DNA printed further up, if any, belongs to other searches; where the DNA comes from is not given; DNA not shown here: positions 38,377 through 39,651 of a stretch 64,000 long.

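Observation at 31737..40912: Candidate undescribed damage-inducible mutagenesis system: HTH-UmuD regulator, split ImuB, ImuB-C, detached DnaE2 and divergent AlkB, without ImuA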

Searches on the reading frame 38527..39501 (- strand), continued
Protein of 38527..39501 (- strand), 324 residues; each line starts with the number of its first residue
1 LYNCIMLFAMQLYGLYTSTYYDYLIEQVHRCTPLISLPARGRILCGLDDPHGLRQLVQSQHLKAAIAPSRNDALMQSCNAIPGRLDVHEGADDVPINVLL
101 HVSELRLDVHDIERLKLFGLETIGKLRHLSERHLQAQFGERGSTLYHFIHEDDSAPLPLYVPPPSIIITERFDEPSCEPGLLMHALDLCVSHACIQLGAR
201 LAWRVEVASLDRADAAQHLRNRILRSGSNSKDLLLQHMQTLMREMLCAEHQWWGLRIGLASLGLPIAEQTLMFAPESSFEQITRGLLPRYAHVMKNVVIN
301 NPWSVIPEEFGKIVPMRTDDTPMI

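Call 29: search_solved_structures(query=A1, max_evalue=1, show_alignments=3)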
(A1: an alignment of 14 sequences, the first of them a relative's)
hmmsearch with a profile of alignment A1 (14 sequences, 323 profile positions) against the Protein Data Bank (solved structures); distinct sequences matched with E-value up to 1: 15.
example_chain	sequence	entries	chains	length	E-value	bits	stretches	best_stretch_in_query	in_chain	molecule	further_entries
7yll_A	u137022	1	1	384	0.00024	23.1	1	101-265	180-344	DNA polymerase IV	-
3gqc_A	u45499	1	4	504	0.027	16.4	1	108-190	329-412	DNA repair protein REV1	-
4o3s_A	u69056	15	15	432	0.21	13.4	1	110-169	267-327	DNA polymerase eta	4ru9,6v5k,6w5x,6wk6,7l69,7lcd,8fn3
3mr6_A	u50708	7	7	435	0.21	13.4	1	110-169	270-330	DNA polymerase eta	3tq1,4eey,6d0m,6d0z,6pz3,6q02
4yr0_A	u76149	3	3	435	0.21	13.4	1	110-169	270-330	DNA polymerase eta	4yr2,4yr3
5kfs_A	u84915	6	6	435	0.21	13.4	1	110-169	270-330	DNA polymerase eta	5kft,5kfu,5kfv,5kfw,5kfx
4yp3_A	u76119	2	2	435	0.21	13.4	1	110-169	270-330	DNA polymerase eta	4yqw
3jaa_A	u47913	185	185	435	0.21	13.4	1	110-169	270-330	DNA polymerase eta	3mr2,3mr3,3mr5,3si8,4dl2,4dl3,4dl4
6uqi_A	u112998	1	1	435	0.21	13.4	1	110-169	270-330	DNA polymerase eta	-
7m7p_A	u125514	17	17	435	0.21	13.4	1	110-169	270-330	DNA polymerase eta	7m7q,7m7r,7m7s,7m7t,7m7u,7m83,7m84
6mq8_A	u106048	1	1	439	0.22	13.4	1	110-169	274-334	DNA polymerase eta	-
6mxo_A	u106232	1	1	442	0.22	13.4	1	110-169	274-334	DNA polymerase eta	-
7aoi_BS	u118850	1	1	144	0.36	12.7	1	173-241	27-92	mL85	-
6hiv_BS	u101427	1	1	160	0.44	12.4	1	173-240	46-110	mL85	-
6hix_BS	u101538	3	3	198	0.55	12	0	173-240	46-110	ml85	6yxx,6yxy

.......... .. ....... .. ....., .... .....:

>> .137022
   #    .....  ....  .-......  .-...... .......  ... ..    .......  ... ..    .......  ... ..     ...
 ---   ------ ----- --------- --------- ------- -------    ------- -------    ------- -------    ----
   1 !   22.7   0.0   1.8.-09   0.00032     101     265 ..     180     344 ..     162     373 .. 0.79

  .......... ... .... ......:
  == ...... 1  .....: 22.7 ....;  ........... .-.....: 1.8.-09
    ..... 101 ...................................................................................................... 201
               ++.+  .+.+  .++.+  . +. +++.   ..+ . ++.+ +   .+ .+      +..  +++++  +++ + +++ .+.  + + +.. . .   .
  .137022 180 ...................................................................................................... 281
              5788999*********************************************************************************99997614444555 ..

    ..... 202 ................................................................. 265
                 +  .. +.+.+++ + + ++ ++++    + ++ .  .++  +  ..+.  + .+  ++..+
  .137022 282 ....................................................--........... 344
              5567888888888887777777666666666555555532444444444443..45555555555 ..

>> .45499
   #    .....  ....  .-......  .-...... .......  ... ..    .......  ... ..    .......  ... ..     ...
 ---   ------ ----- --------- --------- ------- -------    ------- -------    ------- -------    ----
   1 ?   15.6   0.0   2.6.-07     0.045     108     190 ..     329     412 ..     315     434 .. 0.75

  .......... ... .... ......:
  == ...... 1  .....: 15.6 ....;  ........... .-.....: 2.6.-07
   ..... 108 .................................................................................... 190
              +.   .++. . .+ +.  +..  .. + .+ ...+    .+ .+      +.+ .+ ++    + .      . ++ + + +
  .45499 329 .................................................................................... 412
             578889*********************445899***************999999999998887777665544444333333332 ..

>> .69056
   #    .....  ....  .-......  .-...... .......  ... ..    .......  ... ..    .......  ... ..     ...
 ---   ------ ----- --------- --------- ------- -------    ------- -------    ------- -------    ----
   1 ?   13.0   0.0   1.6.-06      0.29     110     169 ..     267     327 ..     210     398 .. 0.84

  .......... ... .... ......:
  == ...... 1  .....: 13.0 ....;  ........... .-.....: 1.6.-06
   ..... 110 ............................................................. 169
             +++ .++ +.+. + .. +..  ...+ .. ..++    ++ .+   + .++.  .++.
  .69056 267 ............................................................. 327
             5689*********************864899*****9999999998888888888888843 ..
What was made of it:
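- Tried and rejected: The Y-family profile matched only the thumb and little finger of one DinB (call 29).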

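Call 32: find_related_loci(query=A1, collection=genome_contigs, flank=8000)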
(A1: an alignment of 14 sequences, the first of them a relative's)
Query A1 (315 aa) in genome_contigs; peptide patterns used: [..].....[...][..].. (x = any residue, [..] = any of these).
13 stretches matched a pattern; 11 encode a relative of the query (tblastn E <= 1e-3); 11 distinct loci.
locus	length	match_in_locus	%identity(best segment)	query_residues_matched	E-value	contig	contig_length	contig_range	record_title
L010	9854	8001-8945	84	1-315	0e+0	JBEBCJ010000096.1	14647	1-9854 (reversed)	MAG: Bacteroidota bacterium isolate blackwarrior_2019_sw_WHONDRS-S19S_0021_B_bin.5 scaffold_1609111, whole genome shotgu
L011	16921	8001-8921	59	1-307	8e-127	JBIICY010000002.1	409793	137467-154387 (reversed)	MAG: Patescibacteria group bacterium isolate ME2000-08-01pf_3300043466_group1_bin64 Rohwer_bin1096_scaffold_5_c1, whole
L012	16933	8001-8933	60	1-311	9e-126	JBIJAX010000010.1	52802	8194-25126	MAG: Candidatus Kapaibacterium sp. isolate ME2006-08-01D12_3300042387_group2_bin83 Rohwer_bin1098_scaffold_131_c1, whole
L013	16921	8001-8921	56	1-307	9e-120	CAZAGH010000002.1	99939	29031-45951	MAG TPA_asm: uncultured Melioribacter sp. isolate SRP278252_co3_78 genome assembly, contig: NODE_183_length_99939_cov_9.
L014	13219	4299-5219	56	1-307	1e-113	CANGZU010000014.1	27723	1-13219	MAG: Ignavibacteria bacterium isolate RE-18aug17-99 genome assembly, contig: RE-18aug17-C2085, whole genome shotgun sequ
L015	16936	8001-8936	54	1-312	9e-113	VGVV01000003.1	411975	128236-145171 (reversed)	MAG: Ignavibacteria bacterium isolate M_surface_10_mx_236 M_surface_10_mx_236_Ga0194123_10000013, whole genome shotgun s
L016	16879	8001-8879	42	12-305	2e-73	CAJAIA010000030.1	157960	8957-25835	MAG: uncultured Ignavibacteria bacterium isolate Loc090721-4m_bin-0677 genome assembly, contig: bin-0677:30/45, whole ge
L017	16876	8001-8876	42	12-304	4e-73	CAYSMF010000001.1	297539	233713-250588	MAG TPA_asm: uncultured Melioribacter sp. isolate SRP278252_co3_515 genome assembly, contig: NODE_9_length_297539_cov_34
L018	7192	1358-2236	41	12-305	4e-70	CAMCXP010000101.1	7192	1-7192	MAG: Melioribacter roseus P3M-2 isolate MiE-14oct19-197 genome assembly, contig: MiE-14oct19-C18170, whole genome shotgu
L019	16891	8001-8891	39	8-305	1e-67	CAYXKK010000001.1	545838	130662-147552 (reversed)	MAG TPA_asm: uncultured Melioribacter sp. isolate SRP318679_co1_368 genome assembly, contig: NODE_4_length_545838_cov_51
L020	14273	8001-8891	39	8-305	5e-63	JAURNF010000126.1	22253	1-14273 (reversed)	MAG: Candidatus Kapaibacterium sp. isolate SFB_Oligo_Co_79 k141_2157510, whole genome shotgun sequence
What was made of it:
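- Tried and rejected: Whole-MAG searches were not possible, because the single genome_contigs scan had been spent on finding the loci (call 32).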

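Call 62: search_protein_families(library=phrogs, proteins=[window:38527-39486:-], max_evalue=0.001)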
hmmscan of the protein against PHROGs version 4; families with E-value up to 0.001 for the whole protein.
window:38527-39486:- (319 aa): 0 families
